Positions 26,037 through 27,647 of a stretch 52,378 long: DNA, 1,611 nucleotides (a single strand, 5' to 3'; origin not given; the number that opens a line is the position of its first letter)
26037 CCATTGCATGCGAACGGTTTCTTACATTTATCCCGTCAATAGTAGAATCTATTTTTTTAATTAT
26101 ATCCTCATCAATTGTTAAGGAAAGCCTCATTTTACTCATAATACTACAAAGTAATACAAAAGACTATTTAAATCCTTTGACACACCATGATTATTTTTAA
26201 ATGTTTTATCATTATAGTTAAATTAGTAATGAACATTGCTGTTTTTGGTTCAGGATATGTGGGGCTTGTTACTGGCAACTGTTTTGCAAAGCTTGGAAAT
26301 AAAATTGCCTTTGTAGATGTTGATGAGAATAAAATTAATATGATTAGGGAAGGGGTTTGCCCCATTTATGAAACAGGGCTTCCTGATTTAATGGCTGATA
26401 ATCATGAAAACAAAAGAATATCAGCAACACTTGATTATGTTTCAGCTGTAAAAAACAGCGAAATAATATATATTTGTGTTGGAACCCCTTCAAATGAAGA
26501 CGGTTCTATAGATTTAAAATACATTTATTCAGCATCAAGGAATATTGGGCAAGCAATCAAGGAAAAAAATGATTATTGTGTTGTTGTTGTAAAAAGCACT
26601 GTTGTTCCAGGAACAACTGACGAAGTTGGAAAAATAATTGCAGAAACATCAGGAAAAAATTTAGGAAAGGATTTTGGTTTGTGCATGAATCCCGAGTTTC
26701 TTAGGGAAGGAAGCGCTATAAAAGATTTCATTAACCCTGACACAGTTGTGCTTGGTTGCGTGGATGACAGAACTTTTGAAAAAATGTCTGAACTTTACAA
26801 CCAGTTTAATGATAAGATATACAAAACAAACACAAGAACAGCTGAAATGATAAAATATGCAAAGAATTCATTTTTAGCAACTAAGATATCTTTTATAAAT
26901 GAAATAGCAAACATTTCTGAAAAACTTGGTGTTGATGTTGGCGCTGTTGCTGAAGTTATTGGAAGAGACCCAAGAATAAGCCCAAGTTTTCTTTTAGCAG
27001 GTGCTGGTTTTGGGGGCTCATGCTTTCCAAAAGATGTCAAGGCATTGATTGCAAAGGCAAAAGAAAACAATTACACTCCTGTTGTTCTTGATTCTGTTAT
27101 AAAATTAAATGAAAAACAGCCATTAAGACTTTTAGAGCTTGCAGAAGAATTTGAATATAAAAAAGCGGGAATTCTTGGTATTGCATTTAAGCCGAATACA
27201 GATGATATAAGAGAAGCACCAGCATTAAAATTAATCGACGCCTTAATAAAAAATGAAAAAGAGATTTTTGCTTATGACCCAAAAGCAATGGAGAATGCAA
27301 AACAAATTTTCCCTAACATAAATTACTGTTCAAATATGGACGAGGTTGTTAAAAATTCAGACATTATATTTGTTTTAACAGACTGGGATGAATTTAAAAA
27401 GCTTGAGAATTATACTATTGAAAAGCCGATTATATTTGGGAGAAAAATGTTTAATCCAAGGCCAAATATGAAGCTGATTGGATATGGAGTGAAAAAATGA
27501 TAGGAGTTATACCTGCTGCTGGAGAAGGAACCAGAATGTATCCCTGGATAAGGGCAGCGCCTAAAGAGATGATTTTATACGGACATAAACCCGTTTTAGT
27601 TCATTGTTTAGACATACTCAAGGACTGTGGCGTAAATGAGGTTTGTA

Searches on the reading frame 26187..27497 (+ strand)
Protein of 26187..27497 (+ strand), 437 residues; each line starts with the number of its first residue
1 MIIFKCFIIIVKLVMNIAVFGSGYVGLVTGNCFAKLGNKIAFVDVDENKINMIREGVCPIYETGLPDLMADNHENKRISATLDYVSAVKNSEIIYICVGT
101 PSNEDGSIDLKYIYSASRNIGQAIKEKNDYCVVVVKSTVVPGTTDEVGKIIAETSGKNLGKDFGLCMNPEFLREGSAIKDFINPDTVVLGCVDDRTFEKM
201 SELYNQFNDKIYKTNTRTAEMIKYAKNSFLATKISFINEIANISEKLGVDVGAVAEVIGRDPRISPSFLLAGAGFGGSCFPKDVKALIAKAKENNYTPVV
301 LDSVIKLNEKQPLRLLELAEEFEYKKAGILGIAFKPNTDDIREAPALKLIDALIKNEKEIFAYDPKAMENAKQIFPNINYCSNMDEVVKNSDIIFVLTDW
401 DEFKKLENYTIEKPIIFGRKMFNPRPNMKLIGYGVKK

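Call 69: search_protein_families(library=pfam, proteins=[window:26187-27497:+], max_evalue=0.00001)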
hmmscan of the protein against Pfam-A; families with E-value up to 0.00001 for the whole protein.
window:26187-27497:+ (437 aa): 3 families
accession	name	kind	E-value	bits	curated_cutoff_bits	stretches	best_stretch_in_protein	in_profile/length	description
PF03721.20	UDPG_MGDP_dh_N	-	9.8e-64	214.8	27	1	15-203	1-187/187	UDP-glucose/GDP-mannose dehydrogenase family, NAD binding domain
PF00984.24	UDPG_MGDP_dh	-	2.3e-36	124.2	25.4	1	217-309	1-93/94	UDP-glucose/GDP-mannose dehydrogenase family, central domain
PF03720.21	UDPG_MGDP_dh_C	-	3.2e-27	95.4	30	1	328-417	1-95/103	UDP-glucose/GDP-mannose dehydrogenase family, UDP binding domain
